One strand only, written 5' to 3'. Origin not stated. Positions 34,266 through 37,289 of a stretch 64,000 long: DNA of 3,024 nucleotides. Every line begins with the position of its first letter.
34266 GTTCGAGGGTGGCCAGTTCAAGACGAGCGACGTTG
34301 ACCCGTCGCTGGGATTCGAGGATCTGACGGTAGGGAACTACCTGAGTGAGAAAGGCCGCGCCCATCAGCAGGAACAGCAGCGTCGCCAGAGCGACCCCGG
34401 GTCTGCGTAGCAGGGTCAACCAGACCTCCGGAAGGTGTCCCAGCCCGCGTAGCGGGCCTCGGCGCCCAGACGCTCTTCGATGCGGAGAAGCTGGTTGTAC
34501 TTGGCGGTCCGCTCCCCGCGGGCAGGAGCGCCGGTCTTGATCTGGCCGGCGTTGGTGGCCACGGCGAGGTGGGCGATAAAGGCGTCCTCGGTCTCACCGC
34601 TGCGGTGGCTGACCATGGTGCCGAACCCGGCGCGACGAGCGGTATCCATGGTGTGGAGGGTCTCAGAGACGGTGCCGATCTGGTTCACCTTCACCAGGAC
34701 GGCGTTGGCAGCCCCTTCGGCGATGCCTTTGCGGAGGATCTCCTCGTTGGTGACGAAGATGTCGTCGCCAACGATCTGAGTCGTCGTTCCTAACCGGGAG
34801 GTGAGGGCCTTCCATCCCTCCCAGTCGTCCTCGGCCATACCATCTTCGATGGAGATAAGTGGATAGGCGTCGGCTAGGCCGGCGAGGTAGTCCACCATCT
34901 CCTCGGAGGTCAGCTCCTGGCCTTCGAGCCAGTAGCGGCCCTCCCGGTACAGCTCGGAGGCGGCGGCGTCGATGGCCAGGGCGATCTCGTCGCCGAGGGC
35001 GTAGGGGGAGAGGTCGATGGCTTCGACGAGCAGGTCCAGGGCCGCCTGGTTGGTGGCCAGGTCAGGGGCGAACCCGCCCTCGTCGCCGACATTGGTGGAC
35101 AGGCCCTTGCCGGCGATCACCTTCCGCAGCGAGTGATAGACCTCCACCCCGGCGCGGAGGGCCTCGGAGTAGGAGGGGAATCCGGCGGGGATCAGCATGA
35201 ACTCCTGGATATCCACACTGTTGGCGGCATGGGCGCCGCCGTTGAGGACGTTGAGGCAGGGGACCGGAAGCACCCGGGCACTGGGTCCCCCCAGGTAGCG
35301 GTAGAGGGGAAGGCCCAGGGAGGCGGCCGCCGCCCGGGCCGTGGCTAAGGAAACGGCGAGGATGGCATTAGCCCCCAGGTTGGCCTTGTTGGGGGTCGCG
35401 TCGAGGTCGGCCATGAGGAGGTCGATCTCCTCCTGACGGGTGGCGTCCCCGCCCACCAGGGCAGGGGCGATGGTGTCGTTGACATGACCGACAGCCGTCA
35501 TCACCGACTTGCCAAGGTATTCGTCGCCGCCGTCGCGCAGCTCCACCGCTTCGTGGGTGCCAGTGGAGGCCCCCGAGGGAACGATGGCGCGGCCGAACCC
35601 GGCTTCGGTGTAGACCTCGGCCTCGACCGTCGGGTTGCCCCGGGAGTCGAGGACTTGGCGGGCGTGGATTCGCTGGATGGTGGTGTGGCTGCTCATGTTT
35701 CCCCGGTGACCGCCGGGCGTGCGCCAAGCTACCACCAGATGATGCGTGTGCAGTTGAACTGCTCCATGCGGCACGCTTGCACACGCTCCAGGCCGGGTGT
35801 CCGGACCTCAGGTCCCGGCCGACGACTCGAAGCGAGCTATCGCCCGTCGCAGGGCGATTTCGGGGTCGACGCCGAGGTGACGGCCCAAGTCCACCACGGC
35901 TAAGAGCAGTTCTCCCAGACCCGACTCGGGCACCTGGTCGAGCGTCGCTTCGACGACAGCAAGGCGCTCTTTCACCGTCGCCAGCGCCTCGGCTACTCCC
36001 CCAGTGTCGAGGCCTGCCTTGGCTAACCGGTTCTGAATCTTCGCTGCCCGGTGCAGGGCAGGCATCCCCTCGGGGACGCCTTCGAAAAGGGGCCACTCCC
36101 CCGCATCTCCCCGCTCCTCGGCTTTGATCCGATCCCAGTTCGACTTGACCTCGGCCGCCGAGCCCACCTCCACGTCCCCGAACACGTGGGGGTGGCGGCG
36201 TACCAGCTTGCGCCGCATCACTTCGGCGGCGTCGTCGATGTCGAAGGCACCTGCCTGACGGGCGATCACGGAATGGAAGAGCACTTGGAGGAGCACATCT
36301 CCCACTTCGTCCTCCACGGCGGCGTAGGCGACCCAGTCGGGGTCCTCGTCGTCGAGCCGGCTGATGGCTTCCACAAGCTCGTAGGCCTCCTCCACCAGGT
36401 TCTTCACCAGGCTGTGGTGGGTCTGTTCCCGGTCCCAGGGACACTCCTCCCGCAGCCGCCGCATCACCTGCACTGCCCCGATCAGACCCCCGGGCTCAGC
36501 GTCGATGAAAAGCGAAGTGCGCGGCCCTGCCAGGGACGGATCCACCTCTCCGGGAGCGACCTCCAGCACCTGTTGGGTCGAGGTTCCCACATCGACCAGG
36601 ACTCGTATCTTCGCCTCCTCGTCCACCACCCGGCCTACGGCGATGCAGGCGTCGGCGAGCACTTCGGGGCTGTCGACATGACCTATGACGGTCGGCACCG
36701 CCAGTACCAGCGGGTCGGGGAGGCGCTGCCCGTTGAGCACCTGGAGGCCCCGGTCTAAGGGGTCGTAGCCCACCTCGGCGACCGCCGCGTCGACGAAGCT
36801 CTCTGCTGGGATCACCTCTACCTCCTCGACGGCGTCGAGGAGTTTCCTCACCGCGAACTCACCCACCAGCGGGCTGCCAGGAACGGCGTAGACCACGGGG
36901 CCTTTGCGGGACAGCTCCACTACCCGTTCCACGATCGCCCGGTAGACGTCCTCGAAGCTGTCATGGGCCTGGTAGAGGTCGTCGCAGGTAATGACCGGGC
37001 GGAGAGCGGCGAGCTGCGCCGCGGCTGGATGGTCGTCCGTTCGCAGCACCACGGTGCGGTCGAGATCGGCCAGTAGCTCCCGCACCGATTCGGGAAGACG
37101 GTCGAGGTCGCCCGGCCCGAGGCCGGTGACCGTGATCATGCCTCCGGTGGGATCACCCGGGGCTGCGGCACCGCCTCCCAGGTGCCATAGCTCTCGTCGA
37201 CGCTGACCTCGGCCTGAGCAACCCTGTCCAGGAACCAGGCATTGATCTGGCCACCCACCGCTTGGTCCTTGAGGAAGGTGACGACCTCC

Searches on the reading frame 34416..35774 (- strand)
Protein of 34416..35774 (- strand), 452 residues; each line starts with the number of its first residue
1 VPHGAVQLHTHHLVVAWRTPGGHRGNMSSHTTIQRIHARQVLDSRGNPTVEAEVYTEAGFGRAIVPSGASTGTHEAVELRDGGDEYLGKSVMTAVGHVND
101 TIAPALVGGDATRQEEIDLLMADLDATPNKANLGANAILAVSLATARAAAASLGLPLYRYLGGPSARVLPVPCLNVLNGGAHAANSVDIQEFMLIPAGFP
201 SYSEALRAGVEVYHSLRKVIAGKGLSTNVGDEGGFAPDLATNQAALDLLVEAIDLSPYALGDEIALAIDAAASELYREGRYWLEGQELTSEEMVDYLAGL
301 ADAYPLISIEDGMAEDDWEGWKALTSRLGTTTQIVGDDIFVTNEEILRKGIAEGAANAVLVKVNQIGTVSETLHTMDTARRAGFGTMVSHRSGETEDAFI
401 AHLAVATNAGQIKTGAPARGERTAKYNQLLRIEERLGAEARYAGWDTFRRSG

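Call 68: search_protein_families(library=pfam, proteins=[window:34416-35774:-], max_evalue=0.00001)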
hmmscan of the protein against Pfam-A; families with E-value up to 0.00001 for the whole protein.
window:34416-35774:- (452 aa): 3 families
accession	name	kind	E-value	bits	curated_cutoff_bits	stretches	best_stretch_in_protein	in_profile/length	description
PF00113.28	Enolase_C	-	6.1e-119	397.1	21.5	1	167-448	2-293/296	Enolase, C-terminal TIM barrel domain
PF03952.21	Enolase_N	-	1e-55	187.9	35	1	33-161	1-131/131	Enolase, N-terminal domain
PF13378.12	MR_MLE_C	-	5.2e-08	33.3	29.4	1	259-411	40-175/219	Enolase C-terminal domain-like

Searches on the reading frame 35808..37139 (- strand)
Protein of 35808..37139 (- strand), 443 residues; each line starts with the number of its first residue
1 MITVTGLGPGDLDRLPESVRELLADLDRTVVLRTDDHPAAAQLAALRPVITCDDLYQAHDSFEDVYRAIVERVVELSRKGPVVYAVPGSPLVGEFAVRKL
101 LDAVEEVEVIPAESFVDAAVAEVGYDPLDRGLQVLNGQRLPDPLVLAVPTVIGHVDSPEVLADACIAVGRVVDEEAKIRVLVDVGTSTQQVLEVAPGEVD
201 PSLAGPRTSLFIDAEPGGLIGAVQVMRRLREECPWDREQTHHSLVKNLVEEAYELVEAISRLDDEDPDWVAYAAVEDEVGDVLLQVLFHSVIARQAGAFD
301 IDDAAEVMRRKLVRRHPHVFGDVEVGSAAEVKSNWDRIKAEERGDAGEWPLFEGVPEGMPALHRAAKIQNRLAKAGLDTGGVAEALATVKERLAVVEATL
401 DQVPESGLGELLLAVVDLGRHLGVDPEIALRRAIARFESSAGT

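Call 68: search_protein_families(library=pfam, proteins=[window:35808-37139:-], max_evalue=0.00001)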
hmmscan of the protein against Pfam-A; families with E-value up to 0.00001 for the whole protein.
window:35808-37139:- (443 aa): 2 families
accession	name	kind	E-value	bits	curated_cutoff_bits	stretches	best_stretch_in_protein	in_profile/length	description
PF03819.22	MazG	-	1.2e-23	83.6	22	1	239-320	1-74/74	MazG nucleotide pyrophosphohydrolase domain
PF00590.25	TP_methylase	-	1.7e-11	44.9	27.8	1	1-193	1-205/212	Tetrapyrrole (Corrin/Porphyrin) Methylases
